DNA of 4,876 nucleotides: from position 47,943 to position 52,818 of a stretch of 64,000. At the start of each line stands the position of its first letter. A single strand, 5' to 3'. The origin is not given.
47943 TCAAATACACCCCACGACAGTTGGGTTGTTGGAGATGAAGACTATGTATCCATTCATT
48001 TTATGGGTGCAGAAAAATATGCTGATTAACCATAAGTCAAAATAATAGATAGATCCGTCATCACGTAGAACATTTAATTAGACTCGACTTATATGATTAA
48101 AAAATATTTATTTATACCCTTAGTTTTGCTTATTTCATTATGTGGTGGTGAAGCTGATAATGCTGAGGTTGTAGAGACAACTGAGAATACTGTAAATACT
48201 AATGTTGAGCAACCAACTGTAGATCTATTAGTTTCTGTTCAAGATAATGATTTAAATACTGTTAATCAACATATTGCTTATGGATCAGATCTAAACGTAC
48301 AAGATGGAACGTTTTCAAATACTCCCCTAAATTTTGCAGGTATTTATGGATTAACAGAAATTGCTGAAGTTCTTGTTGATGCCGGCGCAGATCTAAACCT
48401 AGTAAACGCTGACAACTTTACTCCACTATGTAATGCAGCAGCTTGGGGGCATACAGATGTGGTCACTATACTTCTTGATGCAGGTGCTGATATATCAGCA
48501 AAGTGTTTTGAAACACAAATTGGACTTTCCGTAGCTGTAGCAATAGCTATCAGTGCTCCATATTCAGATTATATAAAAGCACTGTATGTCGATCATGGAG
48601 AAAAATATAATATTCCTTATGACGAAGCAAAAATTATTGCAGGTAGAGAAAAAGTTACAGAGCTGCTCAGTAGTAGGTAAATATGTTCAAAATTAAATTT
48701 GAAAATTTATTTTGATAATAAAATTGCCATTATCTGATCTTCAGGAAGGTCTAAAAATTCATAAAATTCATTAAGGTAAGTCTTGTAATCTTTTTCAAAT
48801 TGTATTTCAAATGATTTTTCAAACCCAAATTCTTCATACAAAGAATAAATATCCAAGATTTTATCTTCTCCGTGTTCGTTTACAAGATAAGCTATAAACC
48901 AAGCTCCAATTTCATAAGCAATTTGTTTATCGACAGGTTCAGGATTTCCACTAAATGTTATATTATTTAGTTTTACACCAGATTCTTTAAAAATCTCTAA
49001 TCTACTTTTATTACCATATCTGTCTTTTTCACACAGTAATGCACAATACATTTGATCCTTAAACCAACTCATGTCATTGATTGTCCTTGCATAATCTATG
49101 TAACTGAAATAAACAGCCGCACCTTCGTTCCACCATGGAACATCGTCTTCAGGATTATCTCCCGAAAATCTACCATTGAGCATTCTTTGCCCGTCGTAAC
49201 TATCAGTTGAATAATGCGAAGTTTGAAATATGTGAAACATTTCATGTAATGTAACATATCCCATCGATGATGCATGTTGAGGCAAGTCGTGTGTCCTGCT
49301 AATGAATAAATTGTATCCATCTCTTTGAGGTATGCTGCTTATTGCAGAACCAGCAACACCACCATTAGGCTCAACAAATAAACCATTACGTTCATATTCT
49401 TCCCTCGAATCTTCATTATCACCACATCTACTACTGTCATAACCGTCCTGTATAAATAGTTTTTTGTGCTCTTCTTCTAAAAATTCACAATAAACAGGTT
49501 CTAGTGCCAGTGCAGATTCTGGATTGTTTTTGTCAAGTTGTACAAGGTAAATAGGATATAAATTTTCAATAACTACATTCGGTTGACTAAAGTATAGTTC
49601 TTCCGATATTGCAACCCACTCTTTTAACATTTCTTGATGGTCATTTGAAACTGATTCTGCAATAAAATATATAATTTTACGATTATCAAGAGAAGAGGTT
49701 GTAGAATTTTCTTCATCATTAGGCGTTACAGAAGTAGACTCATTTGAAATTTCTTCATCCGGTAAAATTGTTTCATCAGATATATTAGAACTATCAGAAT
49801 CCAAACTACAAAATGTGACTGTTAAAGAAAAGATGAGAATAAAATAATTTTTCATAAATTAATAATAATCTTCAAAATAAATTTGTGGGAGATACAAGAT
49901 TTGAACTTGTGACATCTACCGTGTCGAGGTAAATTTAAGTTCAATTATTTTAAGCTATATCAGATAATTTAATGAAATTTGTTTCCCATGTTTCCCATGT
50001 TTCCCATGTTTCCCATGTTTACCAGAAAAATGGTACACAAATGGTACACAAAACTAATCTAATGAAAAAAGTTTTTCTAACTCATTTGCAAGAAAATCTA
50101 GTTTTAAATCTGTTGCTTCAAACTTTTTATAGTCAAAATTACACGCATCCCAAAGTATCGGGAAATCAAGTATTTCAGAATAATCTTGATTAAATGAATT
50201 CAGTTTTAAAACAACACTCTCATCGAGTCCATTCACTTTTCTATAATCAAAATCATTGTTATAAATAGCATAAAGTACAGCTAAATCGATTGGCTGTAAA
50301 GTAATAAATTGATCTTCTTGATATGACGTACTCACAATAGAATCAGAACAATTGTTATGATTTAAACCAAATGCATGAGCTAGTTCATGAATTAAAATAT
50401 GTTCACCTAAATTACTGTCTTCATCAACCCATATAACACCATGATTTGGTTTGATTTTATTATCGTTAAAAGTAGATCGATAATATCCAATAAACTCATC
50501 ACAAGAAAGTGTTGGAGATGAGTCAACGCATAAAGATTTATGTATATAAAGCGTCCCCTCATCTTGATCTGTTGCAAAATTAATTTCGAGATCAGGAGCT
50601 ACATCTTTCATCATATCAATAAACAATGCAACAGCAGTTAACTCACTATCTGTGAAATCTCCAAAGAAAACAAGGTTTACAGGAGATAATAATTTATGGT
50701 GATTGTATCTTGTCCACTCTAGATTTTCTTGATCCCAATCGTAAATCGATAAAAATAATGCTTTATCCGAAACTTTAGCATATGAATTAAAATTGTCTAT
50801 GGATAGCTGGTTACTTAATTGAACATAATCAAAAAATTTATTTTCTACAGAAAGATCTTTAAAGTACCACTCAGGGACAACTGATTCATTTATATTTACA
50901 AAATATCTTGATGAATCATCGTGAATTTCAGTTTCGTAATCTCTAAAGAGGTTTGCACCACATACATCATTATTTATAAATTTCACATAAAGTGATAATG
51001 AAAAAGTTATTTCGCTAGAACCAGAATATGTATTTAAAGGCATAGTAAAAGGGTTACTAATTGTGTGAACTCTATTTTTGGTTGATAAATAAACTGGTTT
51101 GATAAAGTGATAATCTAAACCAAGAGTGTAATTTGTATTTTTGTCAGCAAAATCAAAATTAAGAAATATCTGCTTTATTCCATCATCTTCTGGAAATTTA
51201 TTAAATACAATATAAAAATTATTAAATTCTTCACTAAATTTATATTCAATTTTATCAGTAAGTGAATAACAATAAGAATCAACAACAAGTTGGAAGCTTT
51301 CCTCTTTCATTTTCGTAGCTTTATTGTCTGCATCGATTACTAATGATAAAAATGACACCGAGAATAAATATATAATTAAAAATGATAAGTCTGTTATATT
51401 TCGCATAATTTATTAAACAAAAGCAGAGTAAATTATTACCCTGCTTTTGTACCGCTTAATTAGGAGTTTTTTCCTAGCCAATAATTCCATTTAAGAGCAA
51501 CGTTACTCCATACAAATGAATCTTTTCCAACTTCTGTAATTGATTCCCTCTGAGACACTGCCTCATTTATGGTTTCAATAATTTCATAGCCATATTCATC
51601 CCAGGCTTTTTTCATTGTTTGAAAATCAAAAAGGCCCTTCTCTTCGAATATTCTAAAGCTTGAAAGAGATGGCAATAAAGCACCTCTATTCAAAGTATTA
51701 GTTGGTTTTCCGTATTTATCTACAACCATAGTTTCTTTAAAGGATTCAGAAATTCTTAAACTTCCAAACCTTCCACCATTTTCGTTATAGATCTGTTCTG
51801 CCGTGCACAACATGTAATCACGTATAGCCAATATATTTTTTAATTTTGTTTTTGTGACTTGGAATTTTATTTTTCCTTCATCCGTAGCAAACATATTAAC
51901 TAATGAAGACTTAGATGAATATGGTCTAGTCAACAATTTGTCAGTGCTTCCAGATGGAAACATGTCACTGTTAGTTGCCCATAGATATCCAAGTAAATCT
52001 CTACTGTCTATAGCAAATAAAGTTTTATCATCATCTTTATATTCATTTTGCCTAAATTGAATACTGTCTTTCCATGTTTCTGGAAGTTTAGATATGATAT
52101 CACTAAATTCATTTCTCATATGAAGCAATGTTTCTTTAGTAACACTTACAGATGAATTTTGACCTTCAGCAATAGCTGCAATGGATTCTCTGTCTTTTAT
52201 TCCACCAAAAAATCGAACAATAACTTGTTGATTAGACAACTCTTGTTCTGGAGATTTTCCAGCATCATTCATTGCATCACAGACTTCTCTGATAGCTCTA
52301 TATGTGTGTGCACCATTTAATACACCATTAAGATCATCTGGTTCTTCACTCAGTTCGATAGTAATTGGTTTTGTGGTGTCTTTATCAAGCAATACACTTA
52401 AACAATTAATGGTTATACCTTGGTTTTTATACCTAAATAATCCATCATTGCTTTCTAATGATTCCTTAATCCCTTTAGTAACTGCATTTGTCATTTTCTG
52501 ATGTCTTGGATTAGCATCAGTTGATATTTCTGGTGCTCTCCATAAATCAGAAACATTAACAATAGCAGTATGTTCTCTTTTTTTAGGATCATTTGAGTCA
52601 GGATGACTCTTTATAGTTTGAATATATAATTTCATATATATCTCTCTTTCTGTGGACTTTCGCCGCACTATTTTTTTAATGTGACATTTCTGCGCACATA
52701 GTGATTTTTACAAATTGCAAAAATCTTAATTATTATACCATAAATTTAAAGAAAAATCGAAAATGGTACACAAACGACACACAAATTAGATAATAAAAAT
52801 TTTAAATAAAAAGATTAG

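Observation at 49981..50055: Iteron-like short repeats at both ends of the islet: (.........)x4 and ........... x2+1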

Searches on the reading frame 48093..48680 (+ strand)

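Call 8: search_protein_families(library=pfam, proteins=[window:48093-48680:+], max_evalue=0.01)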
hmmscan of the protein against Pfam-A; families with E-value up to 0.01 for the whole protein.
window:48093-48680:+ (195 aa): 5 families
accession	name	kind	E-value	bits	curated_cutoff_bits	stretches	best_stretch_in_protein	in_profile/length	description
PF12796.13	Ank_2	-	1.9e-15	57.6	27.3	1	46-137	2-89/90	Ankyrin repeats (3 copies)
PF00023.36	Ank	-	3.5e-11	43.2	21.1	2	107-137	1-31/33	Ankyrin repeat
PF13857.12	Ank_5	-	1.8e-10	41.4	27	2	62-107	3-48/56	Ankyrin repeats (many copies)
PF13637.12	Ank_4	-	6.8e-08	33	22.7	1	89-128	11-50/50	Ankyrin repeats (many copies)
PF13606.12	Ank_3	-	1e-06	28.9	22.3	0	108-135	2-29/30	Ankyrin repeat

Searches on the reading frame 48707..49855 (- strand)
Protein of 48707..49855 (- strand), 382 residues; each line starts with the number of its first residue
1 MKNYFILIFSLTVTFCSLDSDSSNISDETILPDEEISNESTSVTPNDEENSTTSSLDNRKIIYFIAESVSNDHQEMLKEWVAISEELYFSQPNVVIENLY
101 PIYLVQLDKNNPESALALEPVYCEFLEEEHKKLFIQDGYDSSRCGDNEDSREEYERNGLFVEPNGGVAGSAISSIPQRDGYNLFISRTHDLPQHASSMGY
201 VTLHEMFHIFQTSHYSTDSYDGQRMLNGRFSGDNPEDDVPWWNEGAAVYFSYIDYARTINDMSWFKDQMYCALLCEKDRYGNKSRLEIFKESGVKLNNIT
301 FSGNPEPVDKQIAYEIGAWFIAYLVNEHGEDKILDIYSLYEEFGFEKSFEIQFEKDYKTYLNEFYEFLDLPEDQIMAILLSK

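Call 8: search_protein_families(library=pfam, proteins=[window:48707-49855:-], max_evalue=0.01)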
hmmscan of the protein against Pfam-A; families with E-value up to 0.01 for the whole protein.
window:48707-49855:- (382 aa): 1 family
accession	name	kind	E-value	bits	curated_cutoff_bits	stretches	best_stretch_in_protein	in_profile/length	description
PF01752.23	Peptidase_M9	-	0.0014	18.5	26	1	204-331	154-255/289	Collagenase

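Call 16: search_protein_families(library=padloc, proteins=[window:48707-49855:-], max_evalue=0.01)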
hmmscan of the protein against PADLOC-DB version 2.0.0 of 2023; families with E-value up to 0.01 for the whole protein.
window:48707-49855:- (382 aa): 0 families

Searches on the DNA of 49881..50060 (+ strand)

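Call 88: search_dna_similar(query=window:49881-50060:+, collection=phages, mode=distant, max_evalue=0.01, max_rows=10)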
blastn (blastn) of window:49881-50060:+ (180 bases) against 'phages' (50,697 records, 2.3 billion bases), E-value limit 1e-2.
No match.

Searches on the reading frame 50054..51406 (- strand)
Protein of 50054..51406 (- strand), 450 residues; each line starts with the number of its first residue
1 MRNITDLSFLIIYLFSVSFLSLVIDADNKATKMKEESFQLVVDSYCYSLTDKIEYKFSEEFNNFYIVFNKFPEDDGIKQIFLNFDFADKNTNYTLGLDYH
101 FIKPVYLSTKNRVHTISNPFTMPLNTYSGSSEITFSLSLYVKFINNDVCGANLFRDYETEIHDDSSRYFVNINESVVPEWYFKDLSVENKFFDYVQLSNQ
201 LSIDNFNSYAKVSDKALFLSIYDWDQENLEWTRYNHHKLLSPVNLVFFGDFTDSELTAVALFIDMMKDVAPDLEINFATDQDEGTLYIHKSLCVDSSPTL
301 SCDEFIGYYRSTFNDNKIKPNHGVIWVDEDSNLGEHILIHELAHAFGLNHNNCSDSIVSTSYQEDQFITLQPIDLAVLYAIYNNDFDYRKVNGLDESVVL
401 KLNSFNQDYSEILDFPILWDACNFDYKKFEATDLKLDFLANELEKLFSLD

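Call 8: search_protein_families(library=pfam, proteins=[window:50054-51406:-], max_evalue=0.01)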
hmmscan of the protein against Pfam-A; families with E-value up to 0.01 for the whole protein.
window:50054-51406:- (450 aa): 1 family
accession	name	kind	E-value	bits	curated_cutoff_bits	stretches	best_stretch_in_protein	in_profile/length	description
PF00413.30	Peptidase_M10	-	7.3e-06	26.4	24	1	335-382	109-158/159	Matrixin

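Call 16: search_protein_families(library=padloc, proteins=[window:50054-51406:-], max_evalue=0.01)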
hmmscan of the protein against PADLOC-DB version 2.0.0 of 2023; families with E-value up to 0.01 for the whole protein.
window:50054-51406:- (450 aa): 0 families

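Call 77: find_encoding_contigs(protein=window:50054-51406:-, flank=6000, max_places=10)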
Protein window:50054-51406:- (450 aa): no gene with exactly this product is on record in the collection.

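Call 85: search_protein_families(library=ncbifam, proteins=[window:50054-51406:-], max_evalue=0.1)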
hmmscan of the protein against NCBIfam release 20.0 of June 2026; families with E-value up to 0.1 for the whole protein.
window:50054-51406:- (450 aa): 0 families

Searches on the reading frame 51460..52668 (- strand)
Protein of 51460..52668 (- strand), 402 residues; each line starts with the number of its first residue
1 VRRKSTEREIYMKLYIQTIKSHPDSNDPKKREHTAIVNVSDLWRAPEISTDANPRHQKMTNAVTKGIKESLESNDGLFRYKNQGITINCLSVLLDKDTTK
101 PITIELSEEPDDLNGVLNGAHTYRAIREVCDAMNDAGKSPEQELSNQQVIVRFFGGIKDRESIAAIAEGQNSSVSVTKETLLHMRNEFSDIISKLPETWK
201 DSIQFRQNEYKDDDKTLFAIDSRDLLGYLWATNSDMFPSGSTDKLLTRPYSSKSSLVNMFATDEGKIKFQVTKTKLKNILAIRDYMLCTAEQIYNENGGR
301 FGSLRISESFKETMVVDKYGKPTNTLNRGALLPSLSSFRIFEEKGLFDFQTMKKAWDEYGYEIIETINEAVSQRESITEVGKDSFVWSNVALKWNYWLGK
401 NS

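Call 8: search_protein_families(library=pfam, proteins=[window:51460-52668:-], max_evalue=0.01)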
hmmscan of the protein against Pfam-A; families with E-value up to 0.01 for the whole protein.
window:51460-52668:- (402 aa): 1 family
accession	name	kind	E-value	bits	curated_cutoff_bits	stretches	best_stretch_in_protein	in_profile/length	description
PF10592.14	AIPR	-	5.2e-16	59.6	25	1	52-197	3-137/308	AIPR protein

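Call 11: find_encoding_contigs(protein=window:51460-52635:-, flank=10000, max_places=10)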
Protein window:51460-52635:- (391 aa): 5 contigs read that carry it; 3 places shown.
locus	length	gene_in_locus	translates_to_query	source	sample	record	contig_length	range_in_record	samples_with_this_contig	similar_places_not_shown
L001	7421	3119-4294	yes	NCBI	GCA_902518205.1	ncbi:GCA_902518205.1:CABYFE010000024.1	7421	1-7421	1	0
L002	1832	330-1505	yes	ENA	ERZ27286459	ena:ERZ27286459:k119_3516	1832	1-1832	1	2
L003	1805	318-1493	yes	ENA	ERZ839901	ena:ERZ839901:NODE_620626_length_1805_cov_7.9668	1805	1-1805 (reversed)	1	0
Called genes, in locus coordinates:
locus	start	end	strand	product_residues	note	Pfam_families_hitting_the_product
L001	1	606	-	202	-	?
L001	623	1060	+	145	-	PF22769:DCD, PF00692:dUTPase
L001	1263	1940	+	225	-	PF03575:Peptidase_S51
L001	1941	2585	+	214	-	PF02586:SRAP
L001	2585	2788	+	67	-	-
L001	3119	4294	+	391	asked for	PF10592:AIPR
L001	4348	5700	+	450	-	PF00413:Peptidase_M10 (weak)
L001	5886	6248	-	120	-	PF02635:DsrE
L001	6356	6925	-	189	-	PF00023:Ank (faint), PF12796:Ank_2, PF13606:Ank_3 (faint), PF13857:Ank_5 (faint)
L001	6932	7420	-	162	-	?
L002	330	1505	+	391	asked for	PF10592:AIPR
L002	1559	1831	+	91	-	?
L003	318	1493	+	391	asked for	PF10592:AIPR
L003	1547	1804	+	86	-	?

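Call 16: search_protein_families(library=padloc, proteins=[window:51460-52668:-], max_evalue=0.01)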
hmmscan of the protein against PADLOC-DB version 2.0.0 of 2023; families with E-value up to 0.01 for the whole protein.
window:51460-52668:- (402 aa): 0 families

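Call 84: search_solved_structures(query=window:51460-52635:-, max_evalue=1)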
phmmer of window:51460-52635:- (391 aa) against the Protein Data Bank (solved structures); distinct sequences matched with E-value up to 1: 0.

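Call 85: search_protein_families(library=ncbifam, proteins=[window:51460-52635:-], max_evalue=0.1)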
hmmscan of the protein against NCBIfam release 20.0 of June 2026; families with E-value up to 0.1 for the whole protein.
window:51460-52635:- (391 aa): 0 families
